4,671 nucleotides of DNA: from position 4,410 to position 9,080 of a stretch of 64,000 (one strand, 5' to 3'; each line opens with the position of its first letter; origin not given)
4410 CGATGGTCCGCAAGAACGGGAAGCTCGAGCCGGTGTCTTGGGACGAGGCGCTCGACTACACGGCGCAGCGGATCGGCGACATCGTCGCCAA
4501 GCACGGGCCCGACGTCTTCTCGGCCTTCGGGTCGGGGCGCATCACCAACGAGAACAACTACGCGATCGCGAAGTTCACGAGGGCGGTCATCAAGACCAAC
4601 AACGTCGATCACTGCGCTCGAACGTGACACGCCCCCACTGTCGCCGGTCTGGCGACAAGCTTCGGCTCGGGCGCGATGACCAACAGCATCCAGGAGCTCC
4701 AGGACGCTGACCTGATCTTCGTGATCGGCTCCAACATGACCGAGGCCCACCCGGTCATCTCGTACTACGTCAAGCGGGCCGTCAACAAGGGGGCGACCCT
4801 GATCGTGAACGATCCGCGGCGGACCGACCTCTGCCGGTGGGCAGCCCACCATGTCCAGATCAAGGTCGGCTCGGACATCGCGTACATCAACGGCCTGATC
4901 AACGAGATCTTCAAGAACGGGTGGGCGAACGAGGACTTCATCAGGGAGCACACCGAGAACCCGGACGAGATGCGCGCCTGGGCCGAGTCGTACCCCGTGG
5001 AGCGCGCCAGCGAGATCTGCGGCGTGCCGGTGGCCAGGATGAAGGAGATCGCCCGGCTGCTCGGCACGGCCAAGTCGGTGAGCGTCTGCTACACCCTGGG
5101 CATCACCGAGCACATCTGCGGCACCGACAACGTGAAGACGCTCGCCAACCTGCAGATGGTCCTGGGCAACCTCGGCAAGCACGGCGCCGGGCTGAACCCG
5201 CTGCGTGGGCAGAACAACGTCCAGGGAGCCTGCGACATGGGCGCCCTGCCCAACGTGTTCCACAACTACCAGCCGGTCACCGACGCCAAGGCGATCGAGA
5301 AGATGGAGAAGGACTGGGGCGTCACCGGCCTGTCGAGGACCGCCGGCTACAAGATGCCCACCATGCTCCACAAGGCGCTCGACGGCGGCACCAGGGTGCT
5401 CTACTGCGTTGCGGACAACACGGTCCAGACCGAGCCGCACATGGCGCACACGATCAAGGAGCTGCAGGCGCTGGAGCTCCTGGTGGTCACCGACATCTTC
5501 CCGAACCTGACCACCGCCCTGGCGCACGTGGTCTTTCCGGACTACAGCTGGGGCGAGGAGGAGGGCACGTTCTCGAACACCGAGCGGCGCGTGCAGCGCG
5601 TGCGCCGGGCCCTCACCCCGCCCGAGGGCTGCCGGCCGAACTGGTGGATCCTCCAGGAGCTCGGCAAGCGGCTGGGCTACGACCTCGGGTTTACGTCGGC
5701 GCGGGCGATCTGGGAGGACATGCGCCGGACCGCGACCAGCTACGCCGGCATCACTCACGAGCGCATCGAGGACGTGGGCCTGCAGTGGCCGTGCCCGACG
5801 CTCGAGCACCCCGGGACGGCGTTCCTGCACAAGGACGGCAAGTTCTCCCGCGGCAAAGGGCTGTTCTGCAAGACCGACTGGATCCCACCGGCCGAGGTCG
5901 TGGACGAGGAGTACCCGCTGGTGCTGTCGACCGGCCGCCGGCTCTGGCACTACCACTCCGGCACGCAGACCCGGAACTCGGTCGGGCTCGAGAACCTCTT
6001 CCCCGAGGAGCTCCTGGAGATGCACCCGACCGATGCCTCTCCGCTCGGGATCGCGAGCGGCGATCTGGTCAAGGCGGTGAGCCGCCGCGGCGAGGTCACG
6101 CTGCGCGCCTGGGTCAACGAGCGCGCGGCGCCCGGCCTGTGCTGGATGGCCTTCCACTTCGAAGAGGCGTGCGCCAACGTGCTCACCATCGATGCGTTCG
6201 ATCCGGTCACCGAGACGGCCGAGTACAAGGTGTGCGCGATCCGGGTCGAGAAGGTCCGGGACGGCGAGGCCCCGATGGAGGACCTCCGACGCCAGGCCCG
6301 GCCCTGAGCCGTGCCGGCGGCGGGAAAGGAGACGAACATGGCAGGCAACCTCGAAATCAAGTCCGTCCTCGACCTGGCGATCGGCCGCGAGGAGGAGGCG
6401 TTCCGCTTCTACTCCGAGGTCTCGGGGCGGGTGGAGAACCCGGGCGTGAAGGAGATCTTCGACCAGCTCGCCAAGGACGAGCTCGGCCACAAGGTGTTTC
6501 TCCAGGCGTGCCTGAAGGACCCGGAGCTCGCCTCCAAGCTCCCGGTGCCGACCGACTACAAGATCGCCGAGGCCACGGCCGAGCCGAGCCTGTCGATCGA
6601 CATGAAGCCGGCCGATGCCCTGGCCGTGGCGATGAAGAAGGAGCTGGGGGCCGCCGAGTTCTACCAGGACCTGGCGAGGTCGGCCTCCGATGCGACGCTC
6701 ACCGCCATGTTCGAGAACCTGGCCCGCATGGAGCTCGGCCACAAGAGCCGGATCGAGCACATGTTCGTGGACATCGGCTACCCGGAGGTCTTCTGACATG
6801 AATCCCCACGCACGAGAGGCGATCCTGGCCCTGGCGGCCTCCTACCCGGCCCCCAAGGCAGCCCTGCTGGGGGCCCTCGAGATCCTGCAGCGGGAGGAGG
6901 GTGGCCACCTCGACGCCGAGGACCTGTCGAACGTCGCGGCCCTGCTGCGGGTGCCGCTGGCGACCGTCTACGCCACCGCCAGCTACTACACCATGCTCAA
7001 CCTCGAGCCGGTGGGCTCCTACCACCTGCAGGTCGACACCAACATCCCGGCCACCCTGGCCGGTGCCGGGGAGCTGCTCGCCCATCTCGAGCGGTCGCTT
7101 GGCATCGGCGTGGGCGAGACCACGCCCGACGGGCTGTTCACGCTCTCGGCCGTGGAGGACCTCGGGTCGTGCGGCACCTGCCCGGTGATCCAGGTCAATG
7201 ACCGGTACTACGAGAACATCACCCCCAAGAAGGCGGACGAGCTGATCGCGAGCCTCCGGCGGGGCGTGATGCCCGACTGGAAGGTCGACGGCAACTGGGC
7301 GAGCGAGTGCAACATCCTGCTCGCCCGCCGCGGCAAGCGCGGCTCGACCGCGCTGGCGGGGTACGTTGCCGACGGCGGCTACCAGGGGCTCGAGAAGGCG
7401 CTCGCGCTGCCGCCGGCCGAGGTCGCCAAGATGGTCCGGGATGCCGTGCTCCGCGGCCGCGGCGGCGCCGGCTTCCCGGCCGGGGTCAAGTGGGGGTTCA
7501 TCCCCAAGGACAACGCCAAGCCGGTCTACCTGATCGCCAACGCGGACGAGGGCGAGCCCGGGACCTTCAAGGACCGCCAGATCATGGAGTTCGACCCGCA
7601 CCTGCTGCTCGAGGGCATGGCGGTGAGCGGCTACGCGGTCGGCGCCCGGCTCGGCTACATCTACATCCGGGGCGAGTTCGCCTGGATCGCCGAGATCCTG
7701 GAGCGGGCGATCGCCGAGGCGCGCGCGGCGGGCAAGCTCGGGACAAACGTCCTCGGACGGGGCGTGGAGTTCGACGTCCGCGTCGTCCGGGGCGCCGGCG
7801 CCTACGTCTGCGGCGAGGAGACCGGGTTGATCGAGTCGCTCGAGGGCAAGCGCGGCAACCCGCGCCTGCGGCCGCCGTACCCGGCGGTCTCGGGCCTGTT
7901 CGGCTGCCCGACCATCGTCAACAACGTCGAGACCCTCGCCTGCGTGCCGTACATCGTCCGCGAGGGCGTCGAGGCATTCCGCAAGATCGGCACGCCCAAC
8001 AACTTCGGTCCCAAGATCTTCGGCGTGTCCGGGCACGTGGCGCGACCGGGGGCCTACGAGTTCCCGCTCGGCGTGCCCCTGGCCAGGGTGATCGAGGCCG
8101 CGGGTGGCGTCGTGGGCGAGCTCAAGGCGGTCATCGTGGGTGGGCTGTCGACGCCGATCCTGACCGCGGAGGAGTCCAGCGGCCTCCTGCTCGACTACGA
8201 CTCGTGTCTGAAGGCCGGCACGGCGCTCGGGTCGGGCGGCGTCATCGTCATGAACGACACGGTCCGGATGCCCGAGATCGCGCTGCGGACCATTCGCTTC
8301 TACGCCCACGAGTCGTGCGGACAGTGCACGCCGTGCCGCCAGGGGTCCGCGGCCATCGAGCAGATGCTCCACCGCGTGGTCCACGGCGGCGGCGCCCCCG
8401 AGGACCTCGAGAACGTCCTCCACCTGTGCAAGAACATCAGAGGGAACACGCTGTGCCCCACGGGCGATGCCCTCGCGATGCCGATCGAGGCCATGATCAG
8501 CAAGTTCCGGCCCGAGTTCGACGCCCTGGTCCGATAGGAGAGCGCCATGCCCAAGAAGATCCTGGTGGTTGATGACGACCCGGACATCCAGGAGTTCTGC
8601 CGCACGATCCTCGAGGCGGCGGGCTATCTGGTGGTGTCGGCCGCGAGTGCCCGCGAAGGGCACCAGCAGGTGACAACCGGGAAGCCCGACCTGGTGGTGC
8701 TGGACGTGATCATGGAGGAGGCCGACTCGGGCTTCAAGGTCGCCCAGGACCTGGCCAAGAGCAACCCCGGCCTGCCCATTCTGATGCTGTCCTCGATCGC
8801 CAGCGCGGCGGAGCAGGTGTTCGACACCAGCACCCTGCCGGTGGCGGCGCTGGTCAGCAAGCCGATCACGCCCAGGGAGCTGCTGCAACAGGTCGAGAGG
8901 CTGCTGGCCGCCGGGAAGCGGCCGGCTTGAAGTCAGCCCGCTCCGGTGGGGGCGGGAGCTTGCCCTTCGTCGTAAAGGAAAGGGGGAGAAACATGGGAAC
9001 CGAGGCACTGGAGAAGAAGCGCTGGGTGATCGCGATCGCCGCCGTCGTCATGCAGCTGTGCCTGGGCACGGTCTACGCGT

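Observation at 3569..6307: ORF-track split is a selenocysteine recoding event: a single 912-aa Sec-formate dehydrogenase with SECIS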

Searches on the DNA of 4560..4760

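Call 18: search_rna_families(source=window, start=4560, end=4760, threshold=evalue, max_evalue=10, show_alignments=3)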
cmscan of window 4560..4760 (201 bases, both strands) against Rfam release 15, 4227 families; matches with E-value up to 10: 8.
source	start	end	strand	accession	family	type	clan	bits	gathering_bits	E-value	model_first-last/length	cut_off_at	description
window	4622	4680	+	RF01989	SECIS_3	Cis-reg;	-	31.5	63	1.3e-05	1-59/59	no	Selenocysteine insertion sequence 3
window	4675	4720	-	RF03972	mir-3150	Gene; miRNA;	-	13.7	100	7.1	1-80/80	no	mir-3150 microRNA precursor family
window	4637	4733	+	RF03073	RT-19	Gene; sRNA;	-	13.5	78.3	1.8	1-99/99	no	RT-19 RNA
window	4672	4720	+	RF00676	mir-127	Gene; miRNA;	-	13.1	60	2.7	1-97/97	no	mir-127 microRNA precursor family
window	4642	4746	+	RF01656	ceN72-3_ceN74-2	Gene; sRNA;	-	12.1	38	7.1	1-130/130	no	Nematode sRNA ceN72-3_ceN74-2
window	4681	4733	-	RF02826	Scr6925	Gene; sRNA;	-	11.5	50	9.7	1-131/131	no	Streptomyces RNA 6925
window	4672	4745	+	RF01130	sR46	Gene; snRNA; snoRNA; CD-box;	-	11.3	50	2.2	1-56/56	no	Small nucleolar RNA sR46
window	4624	4739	+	RF01225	ACA64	Gene; snRNA; snoRNA; HACA-box;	-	9.7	35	9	1-128/128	no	Small nucleolar RNA ACA64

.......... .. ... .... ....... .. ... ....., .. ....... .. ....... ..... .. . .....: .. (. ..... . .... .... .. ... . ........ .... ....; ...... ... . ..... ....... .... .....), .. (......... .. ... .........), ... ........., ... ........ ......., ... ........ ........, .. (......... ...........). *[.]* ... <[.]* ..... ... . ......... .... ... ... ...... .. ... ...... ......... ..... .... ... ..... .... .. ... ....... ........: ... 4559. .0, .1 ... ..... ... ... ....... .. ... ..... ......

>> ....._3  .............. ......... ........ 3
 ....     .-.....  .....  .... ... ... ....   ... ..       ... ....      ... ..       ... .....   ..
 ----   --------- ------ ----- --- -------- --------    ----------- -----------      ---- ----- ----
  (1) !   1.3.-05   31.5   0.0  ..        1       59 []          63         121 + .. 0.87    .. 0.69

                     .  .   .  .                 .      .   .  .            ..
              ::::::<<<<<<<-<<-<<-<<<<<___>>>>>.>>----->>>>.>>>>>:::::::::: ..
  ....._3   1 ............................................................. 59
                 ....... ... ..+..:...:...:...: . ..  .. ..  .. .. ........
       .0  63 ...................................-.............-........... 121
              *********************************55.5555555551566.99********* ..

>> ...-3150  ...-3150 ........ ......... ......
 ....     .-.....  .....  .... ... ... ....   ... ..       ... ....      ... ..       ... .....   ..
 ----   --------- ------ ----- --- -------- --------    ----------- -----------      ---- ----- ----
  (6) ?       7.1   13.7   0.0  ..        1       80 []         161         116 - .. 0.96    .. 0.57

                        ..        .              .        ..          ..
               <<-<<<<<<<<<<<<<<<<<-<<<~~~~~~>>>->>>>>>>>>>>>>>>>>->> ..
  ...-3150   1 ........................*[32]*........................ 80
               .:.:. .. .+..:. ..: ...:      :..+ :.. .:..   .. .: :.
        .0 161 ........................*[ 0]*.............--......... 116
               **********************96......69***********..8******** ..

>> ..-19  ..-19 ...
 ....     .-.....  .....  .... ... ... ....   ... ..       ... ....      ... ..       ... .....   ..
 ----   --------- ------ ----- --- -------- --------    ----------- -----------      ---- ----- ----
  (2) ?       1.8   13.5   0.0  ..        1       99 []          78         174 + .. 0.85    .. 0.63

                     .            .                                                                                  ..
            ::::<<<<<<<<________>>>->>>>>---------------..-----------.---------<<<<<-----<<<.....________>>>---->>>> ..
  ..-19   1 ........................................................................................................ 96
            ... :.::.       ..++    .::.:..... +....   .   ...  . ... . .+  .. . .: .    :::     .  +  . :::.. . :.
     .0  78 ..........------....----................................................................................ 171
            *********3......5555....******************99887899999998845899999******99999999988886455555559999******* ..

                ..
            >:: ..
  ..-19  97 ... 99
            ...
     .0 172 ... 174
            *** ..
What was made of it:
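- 4622..4680 (+): Stretch matching Rfam SECIS_3 (RF01989) over the full model, below the gathering score. 31.5 bits against a gathering score of 63; E = 1.3e-5 in a 201-nt search (call 18).
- On Rfam SECIS_3 (RF01989): 31.5 bits against 63; E = 1.3e-5 on 201 nt (call 18).
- Closest known: Rfam SECIS_3. Same: The match covers the full model starting at the UGA (call 18).
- Closest known: Rfam SECIS_3. Different: The model's bulged U is base-paired here (call 18).
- Rfam SECIS_3 matches over its full length at E = 1.3e-5 (call 18). The Rfam SECIS_3 score of 31.5 bits is below the gathering score of 63 (call 18).
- Tried and rejected: Only a sub-threshold SECIS_3 match appears (call 18).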

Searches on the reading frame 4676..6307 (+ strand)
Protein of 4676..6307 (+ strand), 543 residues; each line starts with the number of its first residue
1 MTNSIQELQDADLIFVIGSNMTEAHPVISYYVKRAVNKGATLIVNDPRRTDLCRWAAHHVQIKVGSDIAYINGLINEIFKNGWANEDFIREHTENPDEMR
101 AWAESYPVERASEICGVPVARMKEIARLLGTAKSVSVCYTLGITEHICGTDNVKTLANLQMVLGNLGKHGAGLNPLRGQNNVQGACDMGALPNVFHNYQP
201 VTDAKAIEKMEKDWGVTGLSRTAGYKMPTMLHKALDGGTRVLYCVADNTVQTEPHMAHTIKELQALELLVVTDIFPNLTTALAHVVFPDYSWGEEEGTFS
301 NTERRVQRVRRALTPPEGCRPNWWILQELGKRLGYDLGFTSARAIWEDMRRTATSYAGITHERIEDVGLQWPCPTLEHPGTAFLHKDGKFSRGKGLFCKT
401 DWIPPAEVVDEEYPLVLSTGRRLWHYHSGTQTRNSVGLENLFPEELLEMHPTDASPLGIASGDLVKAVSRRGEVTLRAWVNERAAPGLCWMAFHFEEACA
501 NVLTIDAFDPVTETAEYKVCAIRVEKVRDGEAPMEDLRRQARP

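Call 20: find_encoding_contigs(protein=window:4676-6307:+, flank=10000, max_places=6)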
Protein window:4676-6307:+ (543 aa): 15 contigs read that carry it; 5 places shown.
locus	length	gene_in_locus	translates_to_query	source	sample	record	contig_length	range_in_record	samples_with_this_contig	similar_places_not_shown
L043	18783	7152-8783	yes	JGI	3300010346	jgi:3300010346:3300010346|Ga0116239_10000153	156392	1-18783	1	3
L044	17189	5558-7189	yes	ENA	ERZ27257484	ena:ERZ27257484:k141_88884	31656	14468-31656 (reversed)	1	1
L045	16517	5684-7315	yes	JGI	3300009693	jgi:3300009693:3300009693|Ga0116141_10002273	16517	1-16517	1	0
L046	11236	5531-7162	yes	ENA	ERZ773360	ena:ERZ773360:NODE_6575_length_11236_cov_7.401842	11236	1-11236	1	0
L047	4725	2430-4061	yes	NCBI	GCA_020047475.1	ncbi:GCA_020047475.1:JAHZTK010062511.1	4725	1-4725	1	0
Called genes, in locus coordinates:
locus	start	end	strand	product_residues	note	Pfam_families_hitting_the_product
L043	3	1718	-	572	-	?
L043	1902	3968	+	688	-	PF00884:Sulfatase, PF01663:Phosphodiest (weak), PF13428:TPR_14 (faint), PF07719:TPR_2 (faint), PF13429:TPR_15 (faint), PF14559:TPR_19 (weak), PF22860:DUF7017 (faint), PF23914:TPR_CcmH_CycH (faint)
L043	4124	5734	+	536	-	PF13231:PMT_2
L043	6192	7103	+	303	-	PF10588:NADH-G_4Fe-4S_3, PF14697:Fer4_21 (weak), PF22117:Fer4_Nqo3 (weak), PF12838:Fer4_7, PF13187:Fer4_9, PF00037:Fer4 (weak), PF04879:Molybdop_Fe4S4, PF00384:Molybdopterin, +2 more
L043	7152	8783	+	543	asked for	PF00384:Molybdopterin, PF01568:Molydop_binding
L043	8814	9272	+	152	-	PF02915:Rubrerythrin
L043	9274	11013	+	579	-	PF01257:2Fe-2S_thioredx, PF01512:Complex1_51K, PF10531:SLBB, PF22461:SLBB_2, PF10589:NADH_4Fe-4S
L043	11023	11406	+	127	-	PF00072:Response_reg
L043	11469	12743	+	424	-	PF07690:MFS_1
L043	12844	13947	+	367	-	PF12804:NTP_transf_3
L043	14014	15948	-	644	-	PF01590:GAF, PF13185:GAF_2, PF13492:GAF_3, PF00512:HisKA (weak), PF02518:HATPase_c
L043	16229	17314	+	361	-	PF07396:Porin_O_P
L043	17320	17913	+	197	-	PF00484:Pro_CA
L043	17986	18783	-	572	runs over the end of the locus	PF01590:GAF, PF13185:GAF_2, PF00158:Sigma54_activat, PF14532:Sigma54_activ_2, PF25601:AAA_lid_14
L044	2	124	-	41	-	?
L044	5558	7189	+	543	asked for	PF00384:Molybdopterin, PF01568:Molydop_binding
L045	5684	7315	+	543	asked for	PF00384:Molybdopterin, PF01568:Molydop_binding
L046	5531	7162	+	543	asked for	PF00384:Molybdopterin, PF01568:Molydop_binding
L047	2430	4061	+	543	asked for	PF00384:Molybdopterin, PF01568:Molydop_binding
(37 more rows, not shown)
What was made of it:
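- This is how public gene callers annotate it: 352 or 303 aa plus 543 aa (call 20). The window, by contrast, carries diderm-type genes such as a porin (call 20). The identical 543-aa C-terminal product is encoded on 15 contigs from several samples, which suggests a maintained gene (call 20).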

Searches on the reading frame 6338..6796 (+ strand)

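Call 39: search_protein_families(library=ncbifam, proteins=[window:6338-6796:+], max_evalue=0.00001)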
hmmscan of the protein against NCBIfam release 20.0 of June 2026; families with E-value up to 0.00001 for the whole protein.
window:6338-6796:+ (152 aa): 3 families
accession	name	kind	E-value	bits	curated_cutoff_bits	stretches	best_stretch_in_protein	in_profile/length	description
NF045676.1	FeExpMbfA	equivalog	2.8e-10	40.1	450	1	5-142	7-147/318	iron exporter MbfA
NF010172.0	PRK13654.1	subfamily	4.1e-06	26.2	391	0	21-70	104-155/361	magnesium-protoporphyrin IX monomethyl ester cyclase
NF009413.0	PRK12775.1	equivalog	9.2e-06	23.7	1895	0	87-141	857-911/1006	putative trifunctional 2-polyprenylphenol hydroxylase/glutamate synthase subunit beta/ferritin domain-containing protein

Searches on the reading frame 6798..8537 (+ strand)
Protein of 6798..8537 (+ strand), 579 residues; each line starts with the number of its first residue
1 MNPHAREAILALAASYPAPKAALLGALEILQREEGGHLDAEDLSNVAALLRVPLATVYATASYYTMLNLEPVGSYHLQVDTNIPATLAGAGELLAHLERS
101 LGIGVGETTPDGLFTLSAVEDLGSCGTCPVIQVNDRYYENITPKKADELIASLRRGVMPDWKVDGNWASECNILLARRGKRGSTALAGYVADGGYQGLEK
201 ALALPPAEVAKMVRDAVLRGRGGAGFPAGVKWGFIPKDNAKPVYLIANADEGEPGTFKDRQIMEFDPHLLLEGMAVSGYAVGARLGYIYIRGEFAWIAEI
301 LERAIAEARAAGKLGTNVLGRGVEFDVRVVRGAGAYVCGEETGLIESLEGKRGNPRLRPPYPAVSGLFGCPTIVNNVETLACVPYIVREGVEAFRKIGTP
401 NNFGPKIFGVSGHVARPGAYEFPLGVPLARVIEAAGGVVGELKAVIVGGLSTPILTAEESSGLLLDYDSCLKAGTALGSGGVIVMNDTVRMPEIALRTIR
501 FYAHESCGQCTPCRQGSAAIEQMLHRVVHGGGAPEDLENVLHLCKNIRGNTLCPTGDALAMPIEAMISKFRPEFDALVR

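Call 39: search_protein_families(library=ncbifam, proteins=[window:6798-8537:+], max_evalue=0.00001)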
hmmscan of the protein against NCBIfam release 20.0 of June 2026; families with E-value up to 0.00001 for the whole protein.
window:6798-8537:+ (579 aa): 15 families
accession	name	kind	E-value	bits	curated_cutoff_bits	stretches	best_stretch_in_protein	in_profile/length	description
TIGR01959.1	nuoF_fam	equivalog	3.8e-162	539.4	558.65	1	181-577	9-409/410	NADH-quinone oxidoreductase subunit NuoF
NF010120.0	PRK13596.1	equivalog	1.1e-132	442.6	389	1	183-576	17-415/433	NADH-quinone oxidoreductase subunit NuoF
NF008436.0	PRK11278.1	equivalog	4.6e-110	368.6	749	1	181-577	22-425/448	NADH-quinone oxidoreductase subunit NuoF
NF005725.0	PRK07539.1-5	equivalog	2.4e-37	128.3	220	1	7-154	23-172/174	NADH-quinone oxidoreductase subunit NuoE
TIGR01958.1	nuoE_fam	subfamily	6e-37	127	142.4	1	12-153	5-147/148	NADH-quinone oxidoreductase subunit NuoE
NF005723.0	PRK07539.1-3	equivalog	5.3e-31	107.6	226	1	13-154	14-157/158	NADH-quinone oxidoreductase subunit NuoE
NF005721.0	PRK07539.1-1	equivalog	6.7e-31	107.6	308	1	9-157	34-181/292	NADH-quinone oxidoreductase subunit NuoE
NF005722.0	PRK07539.1-2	equivalog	1.9e-28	99.5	141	1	4-152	8-155/157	NADH-quinone oxidoreductase subunit NuoE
NF005747.0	PRK07571.1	equivalog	1.9e-20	73.2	224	1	22-152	38-167/173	bidirectional hydrogenase complex protein HoxE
NF005724.0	PRK07539.1-4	equivalog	2.7e-19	70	280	1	14-158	31-177/240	NADH-quinone oxidoreductase subunit NuoE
NF004638.0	PRK05988.1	equivalog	4.7e-16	59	198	1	10-154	15-158/159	formate dehydrogenase subunit gamma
NF009040.0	PRK12373.1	equivalog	1.1e-15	58.3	514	1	31-159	46-175/400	NADH-quinone oxidoreductase subunit E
TIGR04481.1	PR_assoc_PrdC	equivalog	6.7e-11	41.6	490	1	208-451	75-284/425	proline reductase-associated electron transfer protein PrdC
TIGR01945.1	rnfC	subfamily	1.4e-10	40.3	245.95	1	201-449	116-328/435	RnfABCDGE type electron transport complex subunit C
NF003454.1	PRK05035.1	equivalog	1.2e-08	33.9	345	1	202-449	119-331/556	electron transport complex subunit RsxC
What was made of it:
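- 6798..8537 (+): Fused NuoE-like/NuoF-like subunit (2Fe-2S thioredoxin-like, FMN/NAD(H)-binding 51K domain, 4Fe-4S). It is the presumed diaphorase partner of FdhA. NF010120 NuoF at 442.6 bits against cutoff 389, with NuoE-family matches at residues 7-154 (call 39).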

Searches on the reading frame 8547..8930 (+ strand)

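Call 39: search_protein_families(library=ncbifam, proteins=[window:8547-8930:+], max_evalue=0.00001)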
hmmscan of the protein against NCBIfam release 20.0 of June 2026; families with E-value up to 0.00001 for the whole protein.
window:8547-8930:+ (127 aa): 71 families (the best 25 are shown)
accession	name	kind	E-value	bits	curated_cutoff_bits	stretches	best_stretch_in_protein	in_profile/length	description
NF045944.1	ResRegRpaBCyano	equivalog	1.3e-18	67.2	330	1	6-120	1-112/229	response regulator transcription factor RpaB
NF046022.1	RespRegCpdRBruc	equivalog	3.3e-17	62.6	180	1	4-122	3-119/120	cell cycle two-component system response regulator CpdR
NF045717.1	DVU0259_DivK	exception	6.1e-17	61.9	160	1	1-119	1-115/117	DVU0259 family response regulator domain-containing protein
TIGR02154.1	PhoB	equivalog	1.3e-16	60.6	296.2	1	1-120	1-120/226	phosphate regulon transcriptional regulator PhoB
NF011695.0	PRK15115.1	equivalog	3.2e-15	55.8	763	1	2-121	6-123/445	two-component system response regulator GlrR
NF007005.1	PRK09468.1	equivalog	6.3e-15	55.2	331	1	3-120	4-119/237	osmolarity response regulator transcription factor OmpR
NF040534.1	resp_reg_YycF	equivalog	1.4e-14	54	340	1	3-118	1-113/231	response regulator YycF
NF053854.1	RespRegPhoBBctds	equivalog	2e-14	53.5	270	1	5-121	1-116/225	two-component system response regulator PhoB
NF010076.0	PRK13557.1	subfamily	2.8e-14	52.5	631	1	4-122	417-535/540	histidine kinase famiy protein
NF040689.1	MtrAB_MtrA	equivalog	4.8e-14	52.2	300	1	5-118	1-111/219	MtrAB system response regulator MtrA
NF047793.1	ResRegPgtA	equivalog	5.8e-14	51.7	650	1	3-122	6-123/414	two-component system response regulator PgtA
NF051850.1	RespRegRprY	equivalog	1.3e-13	50.9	370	1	4-120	6-120/234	response regulator transcription factor RprY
NF051870.1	NAssimRespRegNtrX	equivalog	2.3e-13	49.8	600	1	4-121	3-120/452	nitrogen assimilation response regulator NtrX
NF033120.0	vanR_FM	exception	2.2e-12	47.1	460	1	4-117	5-115/231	vancomycin resistance response regulator transcription factor, VanR-F/VanR-M family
TIGR03787.1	marine_sort_RR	equivalog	2.4e-12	46.8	335.7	1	3-115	1-113/227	proteobacterial dedicated sortase system response regulator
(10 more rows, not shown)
